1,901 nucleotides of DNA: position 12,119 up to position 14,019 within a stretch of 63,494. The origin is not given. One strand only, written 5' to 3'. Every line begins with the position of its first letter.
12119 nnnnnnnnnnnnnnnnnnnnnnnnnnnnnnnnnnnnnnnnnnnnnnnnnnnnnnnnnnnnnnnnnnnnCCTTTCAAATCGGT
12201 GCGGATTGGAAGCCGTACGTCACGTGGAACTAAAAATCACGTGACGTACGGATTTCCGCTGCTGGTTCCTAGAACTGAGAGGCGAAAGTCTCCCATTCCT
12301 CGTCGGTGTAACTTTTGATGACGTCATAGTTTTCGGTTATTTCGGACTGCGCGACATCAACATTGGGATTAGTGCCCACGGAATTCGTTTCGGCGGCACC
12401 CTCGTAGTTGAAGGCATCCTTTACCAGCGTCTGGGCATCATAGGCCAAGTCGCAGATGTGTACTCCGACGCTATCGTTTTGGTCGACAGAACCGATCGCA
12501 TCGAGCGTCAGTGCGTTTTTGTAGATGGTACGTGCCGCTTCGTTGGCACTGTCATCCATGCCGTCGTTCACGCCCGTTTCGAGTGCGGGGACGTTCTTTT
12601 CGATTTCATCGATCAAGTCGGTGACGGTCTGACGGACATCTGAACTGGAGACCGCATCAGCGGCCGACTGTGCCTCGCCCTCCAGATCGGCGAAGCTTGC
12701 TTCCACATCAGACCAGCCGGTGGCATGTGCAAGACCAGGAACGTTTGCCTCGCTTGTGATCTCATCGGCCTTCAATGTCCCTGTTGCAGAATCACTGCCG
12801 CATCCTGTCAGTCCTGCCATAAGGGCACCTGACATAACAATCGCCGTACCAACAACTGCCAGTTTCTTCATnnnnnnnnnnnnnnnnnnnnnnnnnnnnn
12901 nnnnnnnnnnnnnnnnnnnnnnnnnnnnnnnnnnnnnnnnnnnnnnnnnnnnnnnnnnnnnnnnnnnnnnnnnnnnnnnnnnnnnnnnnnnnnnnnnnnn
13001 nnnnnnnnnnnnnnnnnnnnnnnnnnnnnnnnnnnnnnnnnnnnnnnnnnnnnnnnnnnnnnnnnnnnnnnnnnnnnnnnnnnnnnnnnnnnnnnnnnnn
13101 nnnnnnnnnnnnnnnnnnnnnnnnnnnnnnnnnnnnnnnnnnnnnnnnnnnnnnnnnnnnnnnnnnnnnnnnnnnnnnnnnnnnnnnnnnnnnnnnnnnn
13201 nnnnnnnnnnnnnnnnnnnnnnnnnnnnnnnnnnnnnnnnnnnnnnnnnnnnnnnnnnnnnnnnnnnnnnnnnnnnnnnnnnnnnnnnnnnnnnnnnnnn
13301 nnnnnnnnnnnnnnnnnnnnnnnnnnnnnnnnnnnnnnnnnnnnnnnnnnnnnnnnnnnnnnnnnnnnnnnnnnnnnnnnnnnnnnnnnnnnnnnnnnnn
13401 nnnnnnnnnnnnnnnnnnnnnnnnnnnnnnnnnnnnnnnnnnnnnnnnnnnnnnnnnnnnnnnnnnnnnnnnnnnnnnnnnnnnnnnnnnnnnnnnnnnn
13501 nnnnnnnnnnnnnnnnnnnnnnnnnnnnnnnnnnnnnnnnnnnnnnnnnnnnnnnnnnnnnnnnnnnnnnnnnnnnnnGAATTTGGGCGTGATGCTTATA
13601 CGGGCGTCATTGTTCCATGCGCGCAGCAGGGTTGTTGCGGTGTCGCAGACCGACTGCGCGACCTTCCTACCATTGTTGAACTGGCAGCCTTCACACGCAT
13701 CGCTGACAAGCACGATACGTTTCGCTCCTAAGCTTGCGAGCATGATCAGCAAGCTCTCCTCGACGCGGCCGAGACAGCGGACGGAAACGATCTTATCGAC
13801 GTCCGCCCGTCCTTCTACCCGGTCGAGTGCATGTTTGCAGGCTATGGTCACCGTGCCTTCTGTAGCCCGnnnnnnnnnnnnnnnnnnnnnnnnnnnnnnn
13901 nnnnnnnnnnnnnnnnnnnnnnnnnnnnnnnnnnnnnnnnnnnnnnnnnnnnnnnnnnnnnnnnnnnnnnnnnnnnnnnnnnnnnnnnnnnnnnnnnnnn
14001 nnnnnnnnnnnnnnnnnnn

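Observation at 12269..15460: Uncharacterised three-gene string (acidic protein / double poly-ferredoxin with an MvhD-like middle domain / acidic lipoprotein) divergent from the reductase operon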

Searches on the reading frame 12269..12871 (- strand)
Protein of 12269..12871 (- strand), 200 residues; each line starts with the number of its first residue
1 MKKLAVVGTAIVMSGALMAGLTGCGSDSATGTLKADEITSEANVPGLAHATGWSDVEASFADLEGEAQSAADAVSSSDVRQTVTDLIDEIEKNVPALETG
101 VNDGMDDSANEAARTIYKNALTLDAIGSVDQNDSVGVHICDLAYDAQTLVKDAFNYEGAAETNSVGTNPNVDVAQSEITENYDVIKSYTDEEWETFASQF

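Call 4: search_protein_families(library=pfam, proteins=[window:12269-12871:-], max_evalue=0.01)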
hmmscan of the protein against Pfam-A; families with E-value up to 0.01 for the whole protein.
window:12269-12871:- (200 aa): 0 families

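Call 5: search_protein_families(library=ncbifam, proteins=[window:12269-12871:-], max_evalue=0.01)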
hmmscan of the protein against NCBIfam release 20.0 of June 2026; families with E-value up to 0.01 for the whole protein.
window:12269-12871:- (200 aa): 0 families

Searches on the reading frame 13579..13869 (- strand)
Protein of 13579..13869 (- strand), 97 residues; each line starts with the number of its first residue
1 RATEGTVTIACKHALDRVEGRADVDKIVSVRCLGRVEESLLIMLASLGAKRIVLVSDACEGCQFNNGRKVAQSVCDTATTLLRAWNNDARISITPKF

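Call 43: search_solved_structures(query=window:13579-13869:-, max_evalue=10, show_alignments=4)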
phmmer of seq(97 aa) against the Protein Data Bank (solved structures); distinct sequences matched with E-value up to 10: 1.
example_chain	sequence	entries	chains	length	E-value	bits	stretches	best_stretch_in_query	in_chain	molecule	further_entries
5odc_D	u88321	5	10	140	1.6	12.6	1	26-68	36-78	Methyl-viologen reducing hydrogenase subunit D | Methyl-viologen reducing hydrogenase, subunit D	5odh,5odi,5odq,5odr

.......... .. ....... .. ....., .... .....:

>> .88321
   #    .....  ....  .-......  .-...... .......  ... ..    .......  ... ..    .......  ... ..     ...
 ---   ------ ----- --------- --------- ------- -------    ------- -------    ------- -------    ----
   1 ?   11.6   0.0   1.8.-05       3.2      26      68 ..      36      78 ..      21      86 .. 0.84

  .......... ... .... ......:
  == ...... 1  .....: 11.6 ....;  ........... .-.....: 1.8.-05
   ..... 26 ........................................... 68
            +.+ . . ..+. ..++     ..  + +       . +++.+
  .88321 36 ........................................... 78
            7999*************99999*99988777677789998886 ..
